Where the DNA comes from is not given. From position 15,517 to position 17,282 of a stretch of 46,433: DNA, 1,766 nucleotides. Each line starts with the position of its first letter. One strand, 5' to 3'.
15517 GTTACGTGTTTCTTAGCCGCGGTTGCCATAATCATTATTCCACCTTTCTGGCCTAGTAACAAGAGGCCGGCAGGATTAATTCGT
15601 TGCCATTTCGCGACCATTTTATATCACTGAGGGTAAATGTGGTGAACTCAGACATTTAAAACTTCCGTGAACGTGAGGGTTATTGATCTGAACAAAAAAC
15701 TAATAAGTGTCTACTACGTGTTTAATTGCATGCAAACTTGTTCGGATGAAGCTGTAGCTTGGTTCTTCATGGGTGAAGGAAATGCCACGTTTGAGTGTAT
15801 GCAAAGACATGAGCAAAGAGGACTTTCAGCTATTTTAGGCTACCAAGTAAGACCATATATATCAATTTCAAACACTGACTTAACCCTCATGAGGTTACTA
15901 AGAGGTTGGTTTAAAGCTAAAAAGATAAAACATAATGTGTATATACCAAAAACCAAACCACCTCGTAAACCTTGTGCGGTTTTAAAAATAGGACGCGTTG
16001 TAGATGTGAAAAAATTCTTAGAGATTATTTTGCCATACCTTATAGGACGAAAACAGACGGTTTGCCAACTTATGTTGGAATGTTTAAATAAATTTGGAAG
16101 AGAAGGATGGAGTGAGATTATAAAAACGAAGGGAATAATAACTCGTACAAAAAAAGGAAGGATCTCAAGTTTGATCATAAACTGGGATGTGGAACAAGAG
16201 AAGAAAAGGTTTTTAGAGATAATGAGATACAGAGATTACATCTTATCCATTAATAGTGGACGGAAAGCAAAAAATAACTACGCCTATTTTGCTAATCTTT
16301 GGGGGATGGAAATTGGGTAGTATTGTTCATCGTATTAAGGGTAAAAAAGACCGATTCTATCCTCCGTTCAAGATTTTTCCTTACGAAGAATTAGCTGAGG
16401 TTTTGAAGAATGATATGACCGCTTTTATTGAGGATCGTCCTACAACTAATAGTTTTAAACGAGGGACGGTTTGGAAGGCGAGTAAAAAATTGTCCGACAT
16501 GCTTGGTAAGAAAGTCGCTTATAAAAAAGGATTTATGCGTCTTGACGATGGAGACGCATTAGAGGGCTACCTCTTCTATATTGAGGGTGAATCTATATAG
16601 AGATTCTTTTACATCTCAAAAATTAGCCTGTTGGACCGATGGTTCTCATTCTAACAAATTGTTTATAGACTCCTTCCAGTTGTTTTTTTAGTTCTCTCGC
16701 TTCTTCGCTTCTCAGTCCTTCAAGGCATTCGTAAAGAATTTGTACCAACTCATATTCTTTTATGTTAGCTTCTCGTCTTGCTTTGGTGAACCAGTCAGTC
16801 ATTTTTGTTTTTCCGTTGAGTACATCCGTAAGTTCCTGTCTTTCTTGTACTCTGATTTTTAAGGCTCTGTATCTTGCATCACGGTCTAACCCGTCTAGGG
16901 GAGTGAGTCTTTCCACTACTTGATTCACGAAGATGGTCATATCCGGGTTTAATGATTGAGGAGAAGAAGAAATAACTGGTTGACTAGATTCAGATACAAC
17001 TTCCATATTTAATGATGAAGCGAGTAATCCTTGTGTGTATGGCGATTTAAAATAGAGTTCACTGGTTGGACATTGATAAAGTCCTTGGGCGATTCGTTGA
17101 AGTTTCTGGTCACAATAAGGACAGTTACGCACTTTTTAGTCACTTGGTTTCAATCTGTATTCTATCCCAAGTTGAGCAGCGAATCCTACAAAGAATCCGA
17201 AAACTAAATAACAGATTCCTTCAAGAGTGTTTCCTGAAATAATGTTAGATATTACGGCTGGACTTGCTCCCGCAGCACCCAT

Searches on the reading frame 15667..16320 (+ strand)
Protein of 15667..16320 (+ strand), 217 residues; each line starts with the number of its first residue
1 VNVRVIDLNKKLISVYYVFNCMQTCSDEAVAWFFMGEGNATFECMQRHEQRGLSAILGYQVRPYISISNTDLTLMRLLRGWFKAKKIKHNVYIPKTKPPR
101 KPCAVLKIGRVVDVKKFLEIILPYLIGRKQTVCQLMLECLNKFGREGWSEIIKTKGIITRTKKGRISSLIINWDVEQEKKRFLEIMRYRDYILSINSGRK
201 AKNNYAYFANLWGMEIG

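Call 12: search_protein_families(library=pfam, proteins=[window:15667-16320:+], max_evalue=0.01)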
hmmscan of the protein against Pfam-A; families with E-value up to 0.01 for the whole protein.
window:15667-16320:+ (217 aa): 0 families

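Call 14: search_protein_families(library=phrogs, proteins=[window:15667-16320:+], max_evalue=0.01)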
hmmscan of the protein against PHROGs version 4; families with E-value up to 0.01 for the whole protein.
window:15667-16320:+ (217 aa): 2 families
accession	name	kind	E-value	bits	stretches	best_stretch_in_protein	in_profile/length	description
phrog_12980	-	DNA, RNA and nucleotide metabolism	8.3e-12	46.3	1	54-142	28-112/161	HNH endonuclease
phrog_5046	-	DNA, RNA and nucleotide metabolism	0.0004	21.6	1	31-139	12-109/161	HNH endonuclease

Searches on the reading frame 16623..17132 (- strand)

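Call 35: search_protein_families(library=pfam, proteins=[window:16623-17132:-], max_evalue=0.05)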
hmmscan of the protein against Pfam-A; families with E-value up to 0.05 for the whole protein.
window:16623-17132:- (169 aa): 2 families
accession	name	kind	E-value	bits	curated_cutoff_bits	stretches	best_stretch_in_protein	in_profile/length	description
PF13981.11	SopA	-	0.0068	17.3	27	1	42-167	19-122/127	SopA-like central domain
PF18028.7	Zmiz1_N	-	0.041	14.6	28.9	0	70-120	50-98/99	Zmiz1 N-terminal tetratricopeptide repeat domain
